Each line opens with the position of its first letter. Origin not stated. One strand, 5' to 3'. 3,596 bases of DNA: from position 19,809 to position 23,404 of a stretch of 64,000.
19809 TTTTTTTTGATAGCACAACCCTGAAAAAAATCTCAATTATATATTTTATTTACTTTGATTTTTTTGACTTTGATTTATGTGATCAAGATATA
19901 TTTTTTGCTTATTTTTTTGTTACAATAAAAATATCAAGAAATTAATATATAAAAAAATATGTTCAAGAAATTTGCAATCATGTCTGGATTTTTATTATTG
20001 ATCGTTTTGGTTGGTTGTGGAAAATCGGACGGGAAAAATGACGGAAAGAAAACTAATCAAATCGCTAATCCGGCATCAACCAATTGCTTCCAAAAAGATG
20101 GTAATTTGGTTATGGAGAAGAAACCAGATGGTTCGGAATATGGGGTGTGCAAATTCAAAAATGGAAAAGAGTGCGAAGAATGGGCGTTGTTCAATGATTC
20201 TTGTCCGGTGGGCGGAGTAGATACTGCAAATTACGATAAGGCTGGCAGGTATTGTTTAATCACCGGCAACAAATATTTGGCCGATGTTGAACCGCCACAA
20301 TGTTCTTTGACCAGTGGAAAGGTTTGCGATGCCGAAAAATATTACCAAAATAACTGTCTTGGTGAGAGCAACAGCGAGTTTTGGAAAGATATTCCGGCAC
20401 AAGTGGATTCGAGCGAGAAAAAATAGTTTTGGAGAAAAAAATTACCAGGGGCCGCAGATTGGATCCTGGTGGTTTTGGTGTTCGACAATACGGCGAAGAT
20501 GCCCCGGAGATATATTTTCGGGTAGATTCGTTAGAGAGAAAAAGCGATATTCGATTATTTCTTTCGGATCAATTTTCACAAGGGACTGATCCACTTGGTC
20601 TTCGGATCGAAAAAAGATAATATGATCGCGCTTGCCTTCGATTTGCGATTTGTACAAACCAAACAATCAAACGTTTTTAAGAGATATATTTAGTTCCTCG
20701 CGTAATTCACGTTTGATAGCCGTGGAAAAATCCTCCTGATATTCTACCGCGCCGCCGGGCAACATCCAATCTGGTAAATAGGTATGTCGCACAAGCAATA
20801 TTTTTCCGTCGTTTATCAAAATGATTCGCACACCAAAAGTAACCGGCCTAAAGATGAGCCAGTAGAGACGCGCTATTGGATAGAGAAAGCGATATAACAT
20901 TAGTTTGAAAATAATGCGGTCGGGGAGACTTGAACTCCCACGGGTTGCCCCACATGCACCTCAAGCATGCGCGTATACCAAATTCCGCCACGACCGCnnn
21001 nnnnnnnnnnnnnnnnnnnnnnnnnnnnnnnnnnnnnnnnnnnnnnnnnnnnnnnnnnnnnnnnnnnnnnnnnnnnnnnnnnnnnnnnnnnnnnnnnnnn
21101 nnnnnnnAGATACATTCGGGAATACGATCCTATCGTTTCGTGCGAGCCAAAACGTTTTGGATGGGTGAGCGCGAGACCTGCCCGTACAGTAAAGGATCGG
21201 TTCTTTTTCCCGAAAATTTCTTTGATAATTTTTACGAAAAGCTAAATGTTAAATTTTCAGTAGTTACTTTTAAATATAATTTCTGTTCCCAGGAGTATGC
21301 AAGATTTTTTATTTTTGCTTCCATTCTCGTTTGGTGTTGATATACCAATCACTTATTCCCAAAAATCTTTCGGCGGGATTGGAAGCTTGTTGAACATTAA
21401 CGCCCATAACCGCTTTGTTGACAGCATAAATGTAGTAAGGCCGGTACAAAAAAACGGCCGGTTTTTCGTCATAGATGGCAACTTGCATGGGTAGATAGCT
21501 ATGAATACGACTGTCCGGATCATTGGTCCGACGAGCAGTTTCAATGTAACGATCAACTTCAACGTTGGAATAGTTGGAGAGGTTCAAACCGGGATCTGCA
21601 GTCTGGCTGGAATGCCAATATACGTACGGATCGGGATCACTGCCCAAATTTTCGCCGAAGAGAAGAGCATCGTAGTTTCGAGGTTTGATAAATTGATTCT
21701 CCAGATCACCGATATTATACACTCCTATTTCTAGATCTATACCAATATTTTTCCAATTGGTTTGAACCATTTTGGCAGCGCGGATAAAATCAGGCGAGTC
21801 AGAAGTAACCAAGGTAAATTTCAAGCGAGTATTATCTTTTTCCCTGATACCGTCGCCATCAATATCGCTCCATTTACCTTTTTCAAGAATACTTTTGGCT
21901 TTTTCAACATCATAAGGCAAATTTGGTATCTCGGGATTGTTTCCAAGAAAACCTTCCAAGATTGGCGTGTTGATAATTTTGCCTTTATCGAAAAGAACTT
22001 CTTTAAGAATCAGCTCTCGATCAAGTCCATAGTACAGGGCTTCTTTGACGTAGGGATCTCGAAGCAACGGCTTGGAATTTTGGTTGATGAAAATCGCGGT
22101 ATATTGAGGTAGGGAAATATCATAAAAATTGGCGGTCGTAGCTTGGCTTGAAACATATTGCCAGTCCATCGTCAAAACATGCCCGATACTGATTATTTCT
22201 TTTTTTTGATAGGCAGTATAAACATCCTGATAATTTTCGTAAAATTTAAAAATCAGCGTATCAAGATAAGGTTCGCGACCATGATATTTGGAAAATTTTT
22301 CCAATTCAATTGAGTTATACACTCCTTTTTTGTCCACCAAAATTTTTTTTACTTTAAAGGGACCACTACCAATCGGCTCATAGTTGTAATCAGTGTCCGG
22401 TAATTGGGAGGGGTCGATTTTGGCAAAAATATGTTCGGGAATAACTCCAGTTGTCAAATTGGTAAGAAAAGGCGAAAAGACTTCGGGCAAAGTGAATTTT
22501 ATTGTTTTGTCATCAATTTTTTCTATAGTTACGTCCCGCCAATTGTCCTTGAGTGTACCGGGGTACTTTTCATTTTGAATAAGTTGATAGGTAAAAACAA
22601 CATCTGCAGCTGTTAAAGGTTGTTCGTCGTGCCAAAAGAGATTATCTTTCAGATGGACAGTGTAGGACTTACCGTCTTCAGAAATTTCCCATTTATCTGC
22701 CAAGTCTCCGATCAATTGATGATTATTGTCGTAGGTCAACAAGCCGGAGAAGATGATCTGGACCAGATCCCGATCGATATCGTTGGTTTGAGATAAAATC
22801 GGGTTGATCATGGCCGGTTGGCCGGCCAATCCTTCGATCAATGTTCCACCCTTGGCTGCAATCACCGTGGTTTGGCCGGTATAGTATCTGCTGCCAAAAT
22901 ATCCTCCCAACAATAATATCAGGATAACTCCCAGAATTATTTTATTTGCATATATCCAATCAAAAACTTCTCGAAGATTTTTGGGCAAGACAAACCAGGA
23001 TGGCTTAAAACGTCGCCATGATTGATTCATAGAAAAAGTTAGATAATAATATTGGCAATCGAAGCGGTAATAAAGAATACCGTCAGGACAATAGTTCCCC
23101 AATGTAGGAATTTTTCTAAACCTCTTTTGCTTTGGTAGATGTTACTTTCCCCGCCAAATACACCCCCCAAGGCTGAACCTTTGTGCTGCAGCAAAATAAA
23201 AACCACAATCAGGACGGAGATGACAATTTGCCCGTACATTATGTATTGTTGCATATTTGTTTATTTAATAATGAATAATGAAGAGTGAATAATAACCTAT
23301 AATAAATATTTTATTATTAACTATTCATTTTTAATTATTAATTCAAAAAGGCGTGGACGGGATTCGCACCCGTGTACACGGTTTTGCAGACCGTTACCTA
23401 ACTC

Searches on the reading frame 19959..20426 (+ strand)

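Call 14: search_protein_families(library=pfam, proteins=[window:19959-20426:+])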
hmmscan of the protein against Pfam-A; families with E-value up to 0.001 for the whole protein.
window:19959-20426:+ (155 aa): 1 family
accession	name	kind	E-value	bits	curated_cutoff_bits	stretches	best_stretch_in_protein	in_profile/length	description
PF03891.20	DUF333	-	3.8e-22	78.8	25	1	35-80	2-46/47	Domain of unknown function (DUF333)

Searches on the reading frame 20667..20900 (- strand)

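Call 14: search_protein_families(library=pfam, proteins=[window:20667-20900:-])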
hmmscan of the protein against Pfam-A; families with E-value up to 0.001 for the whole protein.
window:20667-20900:- (77 aa): 1 family
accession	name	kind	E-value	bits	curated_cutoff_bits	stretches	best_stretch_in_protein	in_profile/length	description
PF00293.34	NUDIX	-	2.1e-12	47.6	21.1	1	23-76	5-62/134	NUDIX domain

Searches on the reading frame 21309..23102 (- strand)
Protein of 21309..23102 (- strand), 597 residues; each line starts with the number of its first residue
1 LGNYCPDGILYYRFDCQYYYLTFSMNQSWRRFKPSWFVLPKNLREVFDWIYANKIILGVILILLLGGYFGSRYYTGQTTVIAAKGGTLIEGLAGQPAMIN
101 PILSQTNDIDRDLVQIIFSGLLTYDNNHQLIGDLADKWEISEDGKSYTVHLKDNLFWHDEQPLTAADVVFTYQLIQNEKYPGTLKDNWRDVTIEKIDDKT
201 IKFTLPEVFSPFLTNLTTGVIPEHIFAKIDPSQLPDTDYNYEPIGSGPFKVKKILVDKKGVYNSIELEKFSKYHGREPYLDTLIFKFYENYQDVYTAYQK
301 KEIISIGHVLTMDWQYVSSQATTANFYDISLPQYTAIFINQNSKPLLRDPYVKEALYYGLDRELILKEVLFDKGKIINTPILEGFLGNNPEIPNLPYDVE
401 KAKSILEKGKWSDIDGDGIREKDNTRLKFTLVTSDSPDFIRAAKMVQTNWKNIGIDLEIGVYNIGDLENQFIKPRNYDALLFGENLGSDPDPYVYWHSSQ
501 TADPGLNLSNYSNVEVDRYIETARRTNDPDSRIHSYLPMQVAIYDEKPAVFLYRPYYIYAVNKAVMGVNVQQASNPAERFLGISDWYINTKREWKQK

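Call 14: search_protein_families(library=pfam, proteins=[window:21309-23102:-])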
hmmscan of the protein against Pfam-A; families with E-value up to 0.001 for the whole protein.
window:21309-23102:- (597 aa): 1 family
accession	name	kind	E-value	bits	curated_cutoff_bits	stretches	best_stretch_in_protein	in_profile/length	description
PF00496.27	SBP_bac_5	-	2.1e-70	238.1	32.4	1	130-500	2-363/368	Bacterial extracellular solute-binding proteins, family 5 Middle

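Call 75: find_homologous_proteins(query=window:21309-23102:-, max_evalue=1e-40)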
Query window:21309-23102:- (597 aa): 1707 proteins with E <= 1e-40 among 8000 candidates; the best 120 are listed.
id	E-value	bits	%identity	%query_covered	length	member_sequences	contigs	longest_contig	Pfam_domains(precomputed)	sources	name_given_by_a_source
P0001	0.0e+0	1303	98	96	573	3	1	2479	PF00496.28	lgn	-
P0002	0.0e+0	1071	78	96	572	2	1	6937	PF00496.28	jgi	-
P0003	2.5e-266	903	66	96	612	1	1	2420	PF00496.28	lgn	-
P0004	2.1e-264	897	66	96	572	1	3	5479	PF00496.28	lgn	-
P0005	2.1e-262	890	65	96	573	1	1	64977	PF00496.28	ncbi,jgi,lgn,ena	ncbi:MAG: ABC transporter substrate-binding protein [Patescibacteria group bacterium]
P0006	4.2e-258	876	65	96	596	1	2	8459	PF00496.28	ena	-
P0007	1.9e-247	841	61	96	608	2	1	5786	PF00496.28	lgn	-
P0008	2.0e-235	801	59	96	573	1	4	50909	PF00496.28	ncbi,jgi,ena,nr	ncbi:MAG TPA: ABC transporter substrate-binding protein [bacterium]|nr:ABC transporter substrate-bin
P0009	1.2e-234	799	59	96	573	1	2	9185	PF00496.28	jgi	-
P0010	4.2e-234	797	59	96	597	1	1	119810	PF00496.28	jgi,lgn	-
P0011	8.9e-233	792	59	96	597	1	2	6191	PF00496.28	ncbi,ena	-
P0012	6.3e-231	786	58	96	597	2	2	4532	PF00496.28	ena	-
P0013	2.1e-229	781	59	96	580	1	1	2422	PF00496.28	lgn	-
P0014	3.0e-228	777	59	93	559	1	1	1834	PF00496.28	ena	-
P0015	9.4e-153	528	45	87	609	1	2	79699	PF00496.28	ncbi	-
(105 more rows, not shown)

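Call 76: find_encoding_contigs(protein=P0002, flank=2500, max_places=2)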
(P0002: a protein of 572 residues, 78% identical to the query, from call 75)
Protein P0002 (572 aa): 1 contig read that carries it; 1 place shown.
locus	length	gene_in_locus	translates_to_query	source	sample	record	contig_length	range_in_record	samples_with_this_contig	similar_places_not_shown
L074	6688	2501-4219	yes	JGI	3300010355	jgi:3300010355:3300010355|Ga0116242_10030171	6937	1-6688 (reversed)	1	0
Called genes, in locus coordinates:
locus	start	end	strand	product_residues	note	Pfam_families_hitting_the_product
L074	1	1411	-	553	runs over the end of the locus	?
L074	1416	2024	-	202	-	-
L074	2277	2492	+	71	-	PF03840:SecG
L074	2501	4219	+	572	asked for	PF00496:SBP_bac_5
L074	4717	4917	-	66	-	-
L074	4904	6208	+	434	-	PF02652:Lactate_perm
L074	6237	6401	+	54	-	-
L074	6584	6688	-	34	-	?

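Call 77: find_encoding_contigs(protein=P0005, flank=2500, max_places=2)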
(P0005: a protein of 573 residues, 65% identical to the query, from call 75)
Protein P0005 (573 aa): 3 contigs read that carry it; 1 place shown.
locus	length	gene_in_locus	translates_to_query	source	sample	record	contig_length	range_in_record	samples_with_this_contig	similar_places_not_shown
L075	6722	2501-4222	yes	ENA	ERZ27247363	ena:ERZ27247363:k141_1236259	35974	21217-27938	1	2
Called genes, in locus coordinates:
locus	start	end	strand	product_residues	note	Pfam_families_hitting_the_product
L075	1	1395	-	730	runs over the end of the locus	PF00580:UvrD-helicase, PF13245:AAA_19, PF13604:AAA_30 (faint), PF01443:Viral_helicase1 (faint), PF13361:UvrD_C, PF13538:UvrD_C_2, PF21196:PcrA_UvrD_tudor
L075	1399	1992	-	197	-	-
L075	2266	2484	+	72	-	PF03840:SecG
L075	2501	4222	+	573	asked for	PF00496:SBP_bac_5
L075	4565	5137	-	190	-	-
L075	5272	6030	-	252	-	-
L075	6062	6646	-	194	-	PF04542:Sigma70_r2, PF08281:Sigma70_r4_2, PF04545:Sigma70_r4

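Call 78: find_encoding_contigs(protein=P0008, flank=2500, max_places=2)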
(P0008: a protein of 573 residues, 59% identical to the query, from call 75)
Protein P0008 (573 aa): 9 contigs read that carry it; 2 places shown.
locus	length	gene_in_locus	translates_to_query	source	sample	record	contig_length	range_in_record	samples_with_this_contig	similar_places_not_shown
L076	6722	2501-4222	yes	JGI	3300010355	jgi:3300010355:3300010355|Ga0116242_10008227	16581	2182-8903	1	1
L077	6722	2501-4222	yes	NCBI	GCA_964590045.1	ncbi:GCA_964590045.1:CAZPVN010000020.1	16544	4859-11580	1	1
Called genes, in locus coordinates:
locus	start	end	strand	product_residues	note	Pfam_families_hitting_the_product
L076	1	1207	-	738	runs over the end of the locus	PF00580:UvrD-helicase, PF13245:AAA_19, PF13604:AAA_30 (faint), PF01443:Viral_helicase1 (faint), PF13087:AAA_12 (faint), PF13361:UvrD_C, PF13538:UvrD_C_2, PF21196:PcrA_UvrD_tudor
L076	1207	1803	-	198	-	-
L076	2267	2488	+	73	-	PF03840:SecG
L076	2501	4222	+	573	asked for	PF00496:SBP_bac_5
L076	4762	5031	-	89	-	-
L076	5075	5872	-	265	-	-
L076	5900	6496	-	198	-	PF04542:Sigma70_r2, PF08281:Sigma70_r4_2, PF04545:Sigma70_r4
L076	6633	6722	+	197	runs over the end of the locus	PF02698:DUF218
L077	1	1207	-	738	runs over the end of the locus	PF00580:UvrD-helicase, PF13245:AAA_19, PF13604:AAA_30 (faint), PF01443:Viral_helicase1 (faint), PF13087:AAA_12 (faint), PF13361:UvrD_C, PF13538:UvrD_C_2, PF21196:PcrA_UvrD_tudor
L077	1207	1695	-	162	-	-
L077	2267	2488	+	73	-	PF03840:SecG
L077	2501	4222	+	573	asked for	PF00496:SBP_bac_5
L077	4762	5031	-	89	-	-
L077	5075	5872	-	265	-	-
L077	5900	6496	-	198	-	PF04542:Sigma70_r2, PF08281:Sigma70_r4_2, PF04545:Sigma70_r4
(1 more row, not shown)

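Call 79: find_encoding_contigs(protein=P0010, flank=2500, max_places=2)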
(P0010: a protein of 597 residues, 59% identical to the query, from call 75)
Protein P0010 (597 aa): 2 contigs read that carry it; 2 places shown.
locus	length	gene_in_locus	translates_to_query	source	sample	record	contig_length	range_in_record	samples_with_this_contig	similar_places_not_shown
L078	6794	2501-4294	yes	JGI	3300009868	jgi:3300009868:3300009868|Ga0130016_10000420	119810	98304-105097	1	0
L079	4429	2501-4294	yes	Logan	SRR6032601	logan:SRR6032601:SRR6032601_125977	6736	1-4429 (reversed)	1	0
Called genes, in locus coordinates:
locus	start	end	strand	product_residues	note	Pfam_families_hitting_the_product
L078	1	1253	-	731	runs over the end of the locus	PF00580:UvrD-helicase, PF01443:Viral_helicase1 (faint), PF13245:AAA_19, PF13604:AAA_30 (faint), PF13361:UvrD_C, PF13538:UvrD_C_2, PF21196:PcrA_UvrD_tudor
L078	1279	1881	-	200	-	-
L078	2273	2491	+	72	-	PF03840:SecG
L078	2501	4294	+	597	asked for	PF00496:SBP_bac_5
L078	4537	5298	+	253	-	PF10502:Peptidase_S26, PF00717:Peptidase_S24 (weak)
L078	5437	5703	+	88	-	PF02583:Trns_repr_metal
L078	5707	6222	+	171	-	PF10080:FtrD-like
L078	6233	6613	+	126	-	-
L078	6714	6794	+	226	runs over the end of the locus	PF13098:Thioredoxin_2 (weak), PF13462:Thioredoxin_4, PF01323:DSBA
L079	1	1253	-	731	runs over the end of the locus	PF00580:UvrD-helicase, PF01443:Viral_helicase1 (faint), PF13245:AAA_19, PF13604:AAA_30 (faint), PF13361:UvrD_C, PF13538:UvrD_C_2, PF21196:PcrA_UvrD_tudor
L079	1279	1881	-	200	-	-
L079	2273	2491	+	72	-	PF03840:SecG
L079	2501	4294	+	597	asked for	PF00496:SBP_bac_5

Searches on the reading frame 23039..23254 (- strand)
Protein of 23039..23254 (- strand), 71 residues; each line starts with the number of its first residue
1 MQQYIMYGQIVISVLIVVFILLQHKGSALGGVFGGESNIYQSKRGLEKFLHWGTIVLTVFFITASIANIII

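Call 61: search_protein_families(library=pfam, proteins=[window:23039-23254:-], max_evalue=0.01)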
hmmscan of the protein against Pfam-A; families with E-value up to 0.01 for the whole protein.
window:23039-23254:- (71 aa): 1 family
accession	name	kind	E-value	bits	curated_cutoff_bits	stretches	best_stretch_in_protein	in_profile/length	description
PF03840.19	SecG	-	1.6e-12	47.7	29.2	1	8-67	5-66/70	Preprotein translocase SecG subunit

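Call 72: find_encoding_contigs(protein=window:23039-23254:-, flank=4000, max_places=10)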
Protein window:23039-23254:- (71 aa): 1 contig read that carries it; 1 place shown.
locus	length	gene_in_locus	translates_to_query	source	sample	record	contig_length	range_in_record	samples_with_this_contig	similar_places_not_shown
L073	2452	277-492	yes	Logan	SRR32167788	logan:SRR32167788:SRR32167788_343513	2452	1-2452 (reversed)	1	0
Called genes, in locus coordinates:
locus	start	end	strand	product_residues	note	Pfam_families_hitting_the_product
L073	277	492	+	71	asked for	PF03840:SecG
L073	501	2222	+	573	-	PF00496:SBP_bac_5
